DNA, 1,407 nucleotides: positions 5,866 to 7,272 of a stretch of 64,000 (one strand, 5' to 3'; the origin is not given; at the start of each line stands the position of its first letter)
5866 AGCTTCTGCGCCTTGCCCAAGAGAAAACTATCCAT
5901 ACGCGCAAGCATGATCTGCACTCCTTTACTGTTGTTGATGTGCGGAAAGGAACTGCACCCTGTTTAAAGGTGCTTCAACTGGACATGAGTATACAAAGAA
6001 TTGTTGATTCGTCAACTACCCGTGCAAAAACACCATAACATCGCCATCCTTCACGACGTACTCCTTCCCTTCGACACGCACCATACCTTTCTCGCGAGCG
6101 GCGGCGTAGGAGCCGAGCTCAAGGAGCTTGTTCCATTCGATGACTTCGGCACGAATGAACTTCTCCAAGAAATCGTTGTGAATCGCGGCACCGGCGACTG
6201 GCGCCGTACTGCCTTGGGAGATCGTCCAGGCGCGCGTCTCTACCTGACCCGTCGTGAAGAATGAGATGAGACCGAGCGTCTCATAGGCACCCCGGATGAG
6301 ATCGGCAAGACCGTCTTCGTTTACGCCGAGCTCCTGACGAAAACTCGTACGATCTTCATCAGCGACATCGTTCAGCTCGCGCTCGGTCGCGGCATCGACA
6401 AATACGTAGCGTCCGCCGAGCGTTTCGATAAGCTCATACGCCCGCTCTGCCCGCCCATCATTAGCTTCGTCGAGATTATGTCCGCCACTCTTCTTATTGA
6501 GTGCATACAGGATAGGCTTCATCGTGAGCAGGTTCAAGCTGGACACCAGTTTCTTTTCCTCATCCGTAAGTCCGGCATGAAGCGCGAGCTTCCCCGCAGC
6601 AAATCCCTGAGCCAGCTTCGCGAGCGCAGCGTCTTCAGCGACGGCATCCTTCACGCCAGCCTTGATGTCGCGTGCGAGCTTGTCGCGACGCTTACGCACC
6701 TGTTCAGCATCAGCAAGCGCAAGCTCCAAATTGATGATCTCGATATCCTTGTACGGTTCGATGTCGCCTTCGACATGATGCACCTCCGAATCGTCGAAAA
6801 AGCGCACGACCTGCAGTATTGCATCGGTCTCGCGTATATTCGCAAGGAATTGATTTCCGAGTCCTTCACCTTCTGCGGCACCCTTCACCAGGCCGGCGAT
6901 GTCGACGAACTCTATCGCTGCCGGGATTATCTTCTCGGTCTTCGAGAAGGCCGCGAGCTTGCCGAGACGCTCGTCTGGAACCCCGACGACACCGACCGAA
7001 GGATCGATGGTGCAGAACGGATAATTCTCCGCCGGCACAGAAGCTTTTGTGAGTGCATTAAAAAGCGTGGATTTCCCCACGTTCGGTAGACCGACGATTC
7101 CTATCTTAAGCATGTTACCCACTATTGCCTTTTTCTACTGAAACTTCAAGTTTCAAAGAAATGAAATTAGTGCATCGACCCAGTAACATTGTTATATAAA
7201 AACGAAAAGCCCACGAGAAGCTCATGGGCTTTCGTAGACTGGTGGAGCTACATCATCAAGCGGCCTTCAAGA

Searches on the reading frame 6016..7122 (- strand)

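Call 10: search_protein_families(library=ncbifam, proteins=[window:6016-7122:-], max_evalue=0.00001)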
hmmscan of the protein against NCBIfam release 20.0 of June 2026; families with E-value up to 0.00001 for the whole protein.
window:6016-7122:- (368 aa): 11 families
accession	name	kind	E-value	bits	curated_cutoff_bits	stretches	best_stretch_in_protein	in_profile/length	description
TIGR00092.1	TIGR00092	equivalog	2.9e-125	418.2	279.2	1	4-366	1-365/368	redox-regulated ATPase YchF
NF007171.0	PRK09602.1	subfamily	1.3e-38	133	387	1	4-178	2-183/397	YchF-related putative GTPase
NF008956.1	PRK12299.1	equivalog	5e-22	78.3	300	1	6-154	160-280/327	GTPase ObgE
NF008955.0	PRK12297.1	equivalog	1.1e-21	77.3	406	1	6-143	161-275/429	GTPase ObgE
TIGR02729.1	Obg_CgtA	equivalog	3.1e-21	75.8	280.25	1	6-146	159-276/329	Obg family GTPase CgtA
NF008954.1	PRK12296.1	equivalog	4.6e-16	58.3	377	1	5-147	160-280/470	GTPase ObgE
TIGR00231.1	small_GTP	domain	2.4e-09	37.2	42.5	1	5-110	4-95/164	GTP-binding protein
TIGR03156.1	GTP_HflX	equivalog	1.2e-08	34.3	216.75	1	4-51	189-236/351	GTPase HflX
TIGR03594.1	GTPase_EngA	equivalog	4e-08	32.7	306.7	1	6-28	2-24/432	ribosome biogenesis GTPase Der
TIGR00437.1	feoB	equivalog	1.3e-06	27.4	315.65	1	11-51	1-41/594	ferrous iron transport protein B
NF008280.0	PRK11058.1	equivalog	4.5e-06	25.7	441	1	6-50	199-243/426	ribosome rescue GTPase HflX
